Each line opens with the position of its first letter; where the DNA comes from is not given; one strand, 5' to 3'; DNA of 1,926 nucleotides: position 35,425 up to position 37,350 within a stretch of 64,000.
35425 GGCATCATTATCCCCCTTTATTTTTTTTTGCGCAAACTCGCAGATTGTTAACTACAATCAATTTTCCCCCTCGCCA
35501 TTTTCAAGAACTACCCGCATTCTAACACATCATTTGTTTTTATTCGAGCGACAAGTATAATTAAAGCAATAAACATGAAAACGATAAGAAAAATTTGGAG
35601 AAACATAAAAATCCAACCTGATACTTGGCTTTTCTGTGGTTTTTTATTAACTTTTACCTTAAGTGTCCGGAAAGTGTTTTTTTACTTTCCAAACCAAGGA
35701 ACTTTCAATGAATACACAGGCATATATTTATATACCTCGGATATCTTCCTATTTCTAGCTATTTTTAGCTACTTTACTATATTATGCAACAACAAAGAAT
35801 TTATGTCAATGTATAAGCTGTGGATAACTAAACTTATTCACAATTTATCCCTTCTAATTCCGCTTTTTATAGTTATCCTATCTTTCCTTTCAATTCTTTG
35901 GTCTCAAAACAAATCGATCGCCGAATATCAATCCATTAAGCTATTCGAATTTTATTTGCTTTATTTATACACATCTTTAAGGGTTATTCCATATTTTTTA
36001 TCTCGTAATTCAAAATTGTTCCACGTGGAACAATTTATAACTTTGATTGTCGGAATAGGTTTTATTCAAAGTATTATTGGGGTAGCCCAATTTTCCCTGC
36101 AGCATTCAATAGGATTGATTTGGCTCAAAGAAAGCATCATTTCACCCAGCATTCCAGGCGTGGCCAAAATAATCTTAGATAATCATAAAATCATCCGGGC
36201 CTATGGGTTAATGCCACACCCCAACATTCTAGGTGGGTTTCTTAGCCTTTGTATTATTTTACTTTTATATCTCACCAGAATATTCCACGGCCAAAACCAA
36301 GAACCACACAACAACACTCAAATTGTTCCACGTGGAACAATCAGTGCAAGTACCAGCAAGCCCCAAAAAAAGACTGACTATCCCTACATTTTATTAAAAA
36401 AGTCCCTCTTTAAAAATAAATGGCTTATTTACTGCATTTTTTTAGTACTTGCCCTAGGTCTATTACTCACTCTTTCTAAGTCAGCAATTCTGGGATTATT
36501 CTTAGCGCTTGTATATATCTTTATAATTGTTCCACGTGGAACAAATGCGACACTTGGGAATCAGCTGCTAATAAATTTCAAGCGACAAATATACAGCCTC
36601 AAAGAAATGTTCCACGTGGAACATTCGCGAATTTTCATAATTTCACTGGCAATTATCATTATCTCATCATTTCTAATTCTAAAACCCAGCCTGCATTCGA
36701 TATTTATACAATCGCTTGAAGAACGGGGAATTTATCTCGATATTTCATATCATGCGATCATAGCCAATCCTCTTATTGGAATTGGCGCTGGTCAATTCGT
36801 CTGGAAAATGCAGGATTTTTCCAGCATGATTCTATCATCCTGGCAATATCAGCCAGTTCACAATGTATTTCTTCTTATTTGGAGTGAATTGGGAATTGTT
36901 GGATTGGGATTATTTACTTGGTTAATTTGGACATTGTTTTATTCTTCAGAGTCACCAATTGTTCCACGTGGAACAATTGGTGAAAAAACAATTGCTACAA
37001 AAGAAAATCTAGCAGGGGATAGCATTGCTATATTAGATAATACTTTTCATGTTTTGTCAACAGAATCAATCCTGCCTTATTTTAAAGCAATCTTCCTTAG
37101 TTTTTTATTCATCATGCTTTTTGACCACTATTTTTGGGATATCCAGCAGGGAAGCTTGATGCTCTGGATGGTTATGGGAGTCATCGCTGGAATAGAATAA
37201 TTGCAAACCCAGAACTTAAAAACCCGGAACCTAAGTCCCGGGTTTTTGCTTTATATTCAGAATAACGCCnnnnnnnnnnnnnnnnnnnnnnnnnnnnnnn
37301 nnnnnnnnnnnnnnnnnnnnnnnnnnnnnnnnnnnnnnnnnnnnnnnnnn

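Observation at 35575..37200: Five perfect palindromes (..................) embedded in-frame in an O-antigen-ligase-like gene.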

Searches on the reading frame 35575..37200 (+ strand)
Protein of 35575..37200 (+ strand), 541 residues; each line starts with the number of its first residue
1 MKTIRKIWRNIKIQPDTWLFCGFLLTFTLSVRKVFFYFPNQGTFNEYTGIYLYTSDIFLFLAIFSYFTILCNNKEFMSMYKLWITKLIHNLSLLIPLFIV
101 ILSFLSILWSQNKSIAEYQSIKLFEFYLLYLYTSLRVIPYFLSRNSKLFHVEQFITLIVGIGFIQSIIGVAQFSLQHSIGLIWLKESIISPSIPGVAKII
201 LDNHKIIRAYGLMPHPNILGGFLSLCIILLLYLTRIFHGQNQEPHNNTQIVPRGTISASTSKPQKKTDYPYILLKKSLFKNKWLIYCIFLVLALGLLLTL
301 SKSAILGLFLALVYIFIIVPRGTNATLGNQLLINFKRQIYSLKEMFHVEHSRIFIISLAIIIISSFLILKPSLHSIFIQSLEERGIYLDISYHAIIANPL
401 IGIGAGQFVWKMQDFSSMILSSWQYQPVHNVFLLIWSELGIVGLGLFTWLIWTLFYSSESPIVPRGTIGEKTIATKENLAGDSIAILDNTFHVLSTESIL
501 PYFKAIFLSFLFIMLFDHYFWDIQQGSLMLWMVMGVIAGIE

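Call 9: search_protein_families(library=pfam, proteins=[window:35575-37200:+])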
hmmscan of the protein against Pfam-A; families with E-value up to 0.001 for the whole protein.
window:35575-37200:+ (541 aa): 1 family
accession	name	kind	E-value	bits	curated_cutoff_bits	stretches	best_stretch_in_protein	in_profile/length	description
PF04932.20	Wzy_C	-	1.8e-13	51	31.7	1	288-447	2-148/149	O-Antigen ligase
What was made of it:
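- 35575..37200 (+): Host gene: a polytopic O-antigen-ligase-like (Wzy_C / WaaL-fold) membrane protein of 541 aa. It carries all parS sites and the DnaA boxes. Pfam Wzy_C E=1.8e-13 (call 9).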

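Call 13: find_homologous_proteins(query=window:35575-37197:+)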
Query window:35575-37197:+ (541 aa): 577 proteins with E <= 0.001 among 8000 candidates; the best 120 are listed.
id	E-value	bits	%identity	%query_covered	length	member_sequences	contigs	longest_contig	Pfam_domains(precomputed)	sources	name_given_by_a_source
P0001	6.3e-246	836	100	71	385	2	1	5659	PF04932.21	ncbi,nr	ncbi:MAG: O-antigen ligase family protein [Candidatus Pacebacteria bacterium]|nr:O-antigen ligase fa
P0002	1.9e-221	755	67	100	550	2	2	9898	PF04932.21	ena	-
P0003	7.7e-157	542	66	72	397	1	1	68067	PF04932.21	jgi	jgi:hypothetical protein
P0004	1.6e-156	541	55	99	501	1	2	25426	PF04932.21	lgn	-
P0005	2.8e-138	480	48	99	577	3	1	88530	PF04932.21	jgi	jgi:hypothetical protein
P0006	1.5e-135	471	51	97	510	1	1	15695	PF04932.21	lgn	-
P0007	2.5e-131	457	47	100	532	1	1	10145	PF04932.21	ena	-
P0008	3.8e-128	447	46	98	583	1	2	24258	PF04932.21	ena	-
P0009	1.4e-127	445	48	99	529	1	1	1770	PF04932.21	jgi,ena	-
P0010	2.0e-125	438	44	100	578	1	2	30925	PF04932.21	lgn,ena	-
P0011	2.4e-125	438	45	99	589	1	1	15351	PF04932.21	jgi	jgi:hypothetical protein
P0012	4.0e-124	434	45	100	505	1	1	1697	PF04932.21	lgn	-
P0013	9.3e-124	432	41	100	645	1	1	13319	PF04932.21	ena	-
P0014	3.1e-123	431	44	100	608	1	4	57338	PF04932.21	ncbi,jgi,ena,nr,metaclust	ncbi:MAG: hypothetical protein US30_C0012G0051 [Candidatus Moranbacteria bacterium GW2011_GWF2_36_83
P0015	1.3e-120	422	41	100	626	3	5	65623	PF04932.21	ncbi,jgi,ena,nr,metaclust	ncbi:MAG: hypothetical protein A2271_03790 [Candidatus Moranbacteria bacterium RIFOXYA12_FULL_35_19]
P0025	2.1e-115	405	42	99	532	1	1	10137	PF04932.21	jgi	jgi:hypothetical protein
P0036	2.0e-111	392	39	100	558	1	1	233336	PF04932.21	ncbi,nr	ncbi:MAG: O-antigen ligase family protein [Candidatus Moranbacteria bacterium]|nr:O-antigen ligase f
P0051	2.1e-106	375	39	99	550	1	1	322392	PF04932.21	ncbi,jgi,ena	ncbi:MAG: O-antigen ligase family protein [Parcubacteria group bacterium]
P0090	3.0e-101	358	40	98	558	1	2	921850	-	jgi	jgi:hypothetical protein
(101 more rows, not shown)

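Call 20: find_encoding_contigs(protein=P0090, flank=10000, max_places=2)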
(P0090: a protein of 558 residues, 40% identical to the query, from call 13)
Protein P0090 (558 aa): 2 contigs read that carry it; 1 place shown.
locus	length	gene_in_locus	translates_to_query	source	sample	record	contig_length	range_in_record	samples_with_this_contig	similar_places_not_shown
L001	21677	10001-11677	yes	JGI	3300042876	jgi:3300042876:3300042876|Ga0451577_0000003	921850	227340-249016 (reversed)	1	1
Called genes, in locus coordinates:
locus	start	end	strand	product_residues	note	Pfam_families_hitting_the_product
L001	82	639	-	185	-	-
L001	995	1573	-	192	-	PF06725:3D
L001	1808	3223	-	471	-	-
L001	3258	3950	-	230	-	-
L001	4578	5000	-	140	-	PF01245:Ribosomal_L19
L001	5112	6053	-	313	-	PF01479:S4, PF00849:PseudoU_synth_2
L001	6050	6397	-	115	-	-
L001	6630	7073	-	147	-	-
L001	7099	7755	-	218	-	-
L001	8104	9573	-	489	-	PF01743:PolyA_pol, PF12627:PolyA_pol_RNAbd, PF01966:HD, PF13735:tRNA_NucTran2_2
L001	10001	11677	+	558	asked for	-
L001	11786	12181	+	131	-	-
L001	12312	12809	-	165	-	PF01936:NYN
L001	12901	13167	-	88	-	PF00312:Ribosomal_S15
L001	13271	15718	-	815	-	PF00521:DNA_topoisoIV, PF03989:DNA_gyraseA_C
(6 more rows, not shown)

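Call 21: find_encoding_contigs(protein=P0051, flank=10000, max_places=2)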
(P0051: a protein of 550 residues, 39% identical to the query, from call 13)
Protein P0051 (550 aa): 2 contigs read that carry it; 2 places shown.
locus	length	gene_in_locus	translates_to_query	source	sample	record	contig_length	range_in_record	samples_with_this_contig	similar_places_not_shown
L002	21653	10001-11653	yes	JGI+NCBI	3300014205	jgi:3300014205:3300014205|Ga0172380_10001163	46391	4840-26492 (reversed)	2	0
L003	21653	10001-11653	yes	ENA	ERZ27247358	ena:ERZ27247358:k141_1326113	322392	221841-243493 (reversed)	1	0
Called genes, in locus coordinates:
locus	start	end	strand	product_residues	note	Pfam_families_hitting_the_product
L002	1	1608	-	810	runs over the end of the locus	PF00294:PfkB, PF05221:AdoHcyase, PF00670:AdoHcyase_NAD, PF02826:2-Hacid_dh_C, PF07991:KARI_N (weak)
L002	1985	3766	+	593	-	-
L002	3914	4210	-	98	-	PF01035:DNA_binding_1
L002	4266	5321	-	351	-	PF13404:HTH_AsnC-type (weak), PF13412:HTH_24 (weak)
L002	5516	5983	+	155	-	-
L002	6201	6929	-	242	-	PF01978:TrmB, PF03965:Penicillinase_R (weak)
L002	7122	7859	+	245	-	PF02353:CMAS, PF03848:TehB (weak), PF13489:Methyltransf_23, PF05175:MTS, PF13847:Methyltransf_31, PF08241:Methyltransf_11, PF08242:Methyltransf_12, PF13649:Methyltransf_25, +1 more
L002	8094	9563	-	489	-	PF01743:PolyA_pol, PF12627:PolyA_pol_RNAbd, PF01966:HD, PF13735:tRNA_NucTran2_2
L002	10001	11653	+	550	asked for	PF04932:Wzy_C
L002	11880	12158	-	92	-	-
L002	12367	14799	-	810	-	PF00521:DNA_topoisoIV, PF03989:DNA_gyraseA_C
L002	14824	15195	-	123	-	-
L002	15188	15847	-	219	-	PF13483:Lactamase_B_3, PF12706:Lactamase_B_2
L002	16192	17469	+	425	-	PF00575:S1 (weak), PF23459:S1_RRP5 (faint), PF21710:Spt6_S1 (faint), PF00575:S1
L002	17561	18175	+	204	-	PF13189:Cytidylate_kin2, PF13207:AAA_17, PF13238:AAA_18, PF02224:Cytidylate_kin (weak)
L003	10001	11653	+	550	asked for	PF04932:Wzy_C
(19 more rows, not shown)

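Call 22: find_encoding_contigs(protein=P0036, flank=10000, max_places=2)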
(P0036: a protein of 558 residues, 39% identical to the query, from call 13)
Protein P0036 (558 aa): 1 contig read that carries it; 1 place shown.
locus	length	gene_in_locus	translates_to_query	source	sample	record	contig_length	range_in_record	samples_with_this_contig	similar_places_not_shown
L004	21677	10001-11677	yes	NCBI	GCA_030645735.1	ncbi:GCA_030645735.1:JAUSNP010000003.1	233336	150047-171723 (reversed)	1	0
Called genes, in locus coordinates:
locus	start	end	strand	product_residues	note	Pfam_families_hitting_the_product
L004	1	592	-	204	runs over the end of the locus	-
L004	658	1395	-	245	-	PF01978:TrmB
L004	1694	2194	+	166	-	-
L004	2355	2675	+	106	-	-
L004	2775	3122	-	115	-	-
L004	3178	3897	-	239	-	PF01978:TrmB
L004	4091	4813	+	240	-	PF02353:CMAS, PF05401:NodS, PF13489:Methyltransf_23, PF05175:MTS, PF13847:Methyltransf_31, PF08241:Methyltransf_11, PF08242:Methyltransf_12, PF13649:Methyltransf_25, +1 more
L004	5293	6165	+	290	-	PF00497:SBP_bac_3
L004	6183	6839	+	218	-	PF00528:BPD_transp_1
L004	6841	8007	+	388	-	PF02463:SMC_N (faint), PF13476:AAA_23 (faint), PF13555:AAA_29 (weak), PF00005:ABC_tran, PF13304:AAA_21 (faint)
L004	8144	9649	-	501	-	PF01743:PolyA_pol, PF12627:PolyA_pol_RNAbd, PF01966:HD, PF13735:tRNA_NucTran2_2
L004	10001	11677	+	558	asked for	PF04932:Wzy_C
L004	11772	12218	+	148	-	-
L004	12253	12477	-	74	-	-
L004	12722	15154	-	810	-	PF00521:DNA_topoisoIV, PF03989:DNA_gyraseA_C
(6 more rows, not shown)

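Call 30: find_related_loci(query=A1, collection=genome_contigs, flank=10000)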
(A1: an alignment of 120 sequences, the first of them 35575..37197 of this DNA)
Query A1 (541 aa) in genome_contigs; peptide patterns used: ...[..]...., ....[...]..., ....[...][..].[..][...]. (x = any residue, [..] = any of these).
213 stretches matched a pattern; 174 encode a relative of the query (tblastn E <= 1e-3); the best 80 are kept; 80 distinct loci.
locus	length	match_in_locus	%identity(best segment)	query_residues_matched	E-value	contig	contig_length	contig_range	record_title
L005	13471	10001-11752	45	1-541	1e-127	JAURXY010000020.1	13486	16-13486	MAG: bacterium isolate E10_metabat.bin.66_sub E10_k141_431538, whole genome shotgun sequence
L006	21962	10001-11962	40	8-540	3e-120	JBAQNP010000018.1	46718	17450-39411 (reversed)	MAG: Candidatus Moraniibacteriota bacterium isolate MFD12002_ilm_asm_bin49 k127_49083, whole genome shotgun sequence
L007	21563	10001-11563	43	1-540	2e-118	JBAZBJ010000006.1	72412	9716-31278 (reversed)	MAG: Parcubacteria group bacterium isolate SO_2017_GW1_11 NODE_2133_length_72412_cov_1.602670_OW334_2017, whole genome s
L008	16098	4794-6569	43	8-541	3e-118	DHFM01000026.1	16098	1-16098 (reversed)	MAG TPA_asm: Candidatus Moranbacteria bacterium UBA4824 UBA4824_contig_33227, whole genome shotgun sequence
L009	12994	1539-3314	43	8-541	3e-118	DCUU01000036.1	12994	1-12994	MAG TPA_asm: Candidatus Moranbacteria bacterium UBA2206 UBA2206_contig_83854, whole genome shotgun sequence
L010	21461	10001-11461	45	9-541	3e-117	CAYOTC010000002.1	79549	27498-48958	MAG TPA_asm: uncultured Bdellovibrionales bacterium isolate SRP192927_co6_68 genome assembly, contig: NODE_305_length_79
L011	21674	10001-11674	39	1-540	1e-116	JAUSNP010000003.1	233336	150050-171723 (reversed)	MAG: Candidatus Moraniibacteriota bacterium isolate E19_metabat.bin.91 E19_k141_683413, whole genome shotgun sequence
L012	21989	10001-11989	40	10-539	2e-114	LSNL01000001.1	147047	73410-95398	MAG: Parcubacteria group bacterium M10-OD1-1 Contig1155, whole genome shotgun sequence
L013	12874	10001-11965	40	8-541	5e-114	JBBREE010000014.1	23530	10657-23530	MAG: Candidatus Moraniibacteriota bacterium isolate Co_metawrap_2488 Cmw_2488_k141_894665_length_23530_cov_10.0000, whol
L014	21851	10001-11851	41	1-540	2e-111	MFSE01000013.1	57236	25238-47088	MAG: Candidatus Moranbacteria bacterium RIFOXYA12_FULL_35_19 rifixya3_full_scaffold_321, whole genome shotgun sequence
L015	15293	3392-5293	40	1-540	2e-111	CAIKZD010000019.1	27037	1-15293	uncultured bacterium isolate AlinenLipids_bin-5474 genome assembly, contig: bin-5474:19/22, whole genome shotgun sequenc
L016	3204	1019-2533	39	1-539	3e-110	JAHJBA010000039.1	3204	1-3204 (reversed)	MAG: Patescibacteria group bacterium isolate Modern_marine.mb.233 Modern_marine.mb.233_k141_1459294, whole genome shotgu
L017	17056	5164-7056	40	4-541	4e-107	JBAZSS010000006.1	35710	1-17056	MAG: Parcubacteria group bacterium isolate SO_2017_GW1_179 NODE_5390_length_35710_cov_1.133013_OW334_2017, whole genome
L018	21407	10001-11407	40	1-541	3e-106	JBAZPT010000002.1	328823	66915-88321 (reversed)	MAG: Parcubacteria group bacterium isolate SO_2017_SWC_36 scaffold_32_c1_LP-4_2017, whole genome shotgun sequence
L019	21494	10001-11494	41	1-541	4e-105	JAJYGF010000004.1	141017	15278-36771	MAG: bacterium isolate DBS1-3.bin117 NODE_118_length_141017_cov_1.97993, whole genome shotgun sequence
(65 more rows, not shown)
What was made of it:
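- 80 GTDB species loci were retrieved with peptide patterns unrelated to parS (call 30).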

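Call 57: predict_structure(alignment_id=A1)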
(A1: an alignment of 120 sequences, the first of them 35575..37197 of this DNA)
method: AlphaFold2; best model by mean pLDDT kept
length: 541 residues; sequences in the alignment: 120
mean_pLDDT: 84.7   pTM: 0.87
mean pLDDT of the five models: 84.7, 83.6, 83.1, 82.7, 81.1
residues with pLDDT >= 90: 317; 70-90: 120; 50-70: 65; < 50: 39
segments of 3 or more residues with pLDDT < 50: 249-254, 256-259, 467-491
pLDDT, mean of each block of 10 residues (from residue 1): 93 94 94 93 89 96 94 75 78 95 98 97 98 92 75 93 97 88 75 86 93 95 98 85 55 47 56 68 93 97 96 87 57 77 72 88 91 90 93 98 96 96 82 96 98 83 50 46 43 70 97 91 94 96 88
secondary structure, 60 per line:
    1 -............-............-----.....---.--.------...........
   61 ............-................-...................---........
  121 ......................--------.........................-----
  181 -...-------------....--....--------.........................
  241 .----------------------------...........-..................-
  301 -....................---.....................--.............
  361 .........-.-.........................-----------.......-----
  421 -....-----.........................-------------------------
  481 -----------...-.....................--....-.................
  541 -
elements in order: H2-13 H15-26 E32-36 E50-53 H54-72 H74-89 H91-109 H113-142 H151-175 E198-201 E204-207 H216-241 H270-280 H282-299 H302-321 H325-345 H348-369 H373-397 H409-415 H422-425 H431-455 H496-516 H519-522 H524-540
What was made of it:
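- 35575..37200 (+): AlphaFold2 model with pLDDT 84.7 and pTM 0.87 (call 57).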

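Call 59: fold_search(model_id=the predicted structure, library=pdb)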
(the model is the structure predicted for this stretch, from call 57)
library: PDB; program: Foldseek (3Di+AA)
matches with E <= 10: 50; with E <= 0.001: 1
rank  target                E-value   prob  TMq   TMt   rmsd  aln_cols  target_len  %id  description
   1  7tpg_B                3.4e-04  1.00  0.47  0.60   8.5       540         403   11  Single-Particle Cryo-EM Structure of the WaaL O-antigen ligase in its ligand bound state (released 2022-04-06)
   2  6wzb_A                3.2e-01  0.08  0.10  0.12  23.1       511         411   11  Crystal structure of the GltPh V216C-G388C mutant cross-linked with divalent mercury (released 2021-02-17)
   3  4p19_B                5.4e-01  0.06  0.10  0.12  24.9       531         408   10  Closed, apo inward-facing state of the glutamate transporter homologue GltPh (released 2014-06-04)
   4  6x14_A                5.9e-01  0.06  0.10  0.12  21.1       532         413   12  Inward-facing state of the glutamate transporter homologue GltPh in complex with TFB-TBOA (released 2020-11-18)
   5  9ckz_A                1.1e+00  0.08  0.13  0.13  22.9       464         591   14  Cryo-EM structure of human XPR1 in apo state (released 2025-06-18)
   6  8x5f_A                1.1e+00  0.10  0.14  0.13  22.8       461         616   13  human XPR1 in complex with InsP6 (released 2024-07-03)
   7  9i6d_A                1.2e+00  0.05  0.10  0.12  25.0       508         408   10  Glutamate transporter homologue GltPh mutant P206R in Complex with L-Aspartate and Sodium Ions in Salipro (released 2026-02-18)
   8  9ckz_B                1.4e+00  0.09  0.14  0.14  24.3       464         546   13  Cryo-EM structure of human XPR1 in apo state (released 2025-06-18)
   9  2wsx_A                1.4e+00  0.04  0.12  0.12  25.1       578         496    9  Crystal Structure of Carnitine Transporter from Escherichia coli (released 2010-09-08)
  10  9jxq_A                1.5e+00  0.07  0.15  0.14  27.3       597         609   13  Complex of XPR1-KIDINS220 (released 2025-08-27)
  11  7ugx                  1.5e+00  0.04  0.09  0.10  29.0       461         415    9  Asp-bound GltPh RSMR mutant in IFS-B1 state (released 2023-03-29)
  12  7fin_R                1.9e+00  0.08  0.11  0.14  21.8       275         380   10  Cryo-EM structure of the GIPR/GLP-1R/GCGR triagonist peptide 20-bound human GIPR-Gs complex (released 2022-02-23)
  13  9j4x_A                2.0e+00  0.08  0.15  0.19  22.1       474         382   12  CryoEM structure of human XPR1 in apo state (released 2024-12-04)
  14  9cl0_A                2.1e+00  0.09  0.16  0.21  22.4       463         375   13  Cryo-EM structure of human XPR1 in presence of inorganic phosphate and phytic acid (released 2025-06-18)
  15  9jxd_A                2.1e+00  0.08  0.13  0.17  24.1       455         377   12  Cryo-EM structure of human XPR1 in apo state (released 2025-08-27)
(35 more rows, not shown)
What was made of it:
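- On Wzy_C / WaaL O-antigen-ligase superfamily (host gene): Foldseek hit to 7tpg with prob 1.00 and TM 0.60 on the target (call 59).
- All five peptides lie at helix ends or in low-pLDDT loops of a confident WaaL-like model (calls 57, 59).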

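Call 65: search_protein_families(library=ncbifam, proteins=[window:35575-37200:+], max_evalue=0.01)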
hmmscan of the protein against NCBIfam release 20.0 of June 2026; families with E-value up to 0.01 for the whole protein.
window:35575-37200:+ (541 aa): 0 families
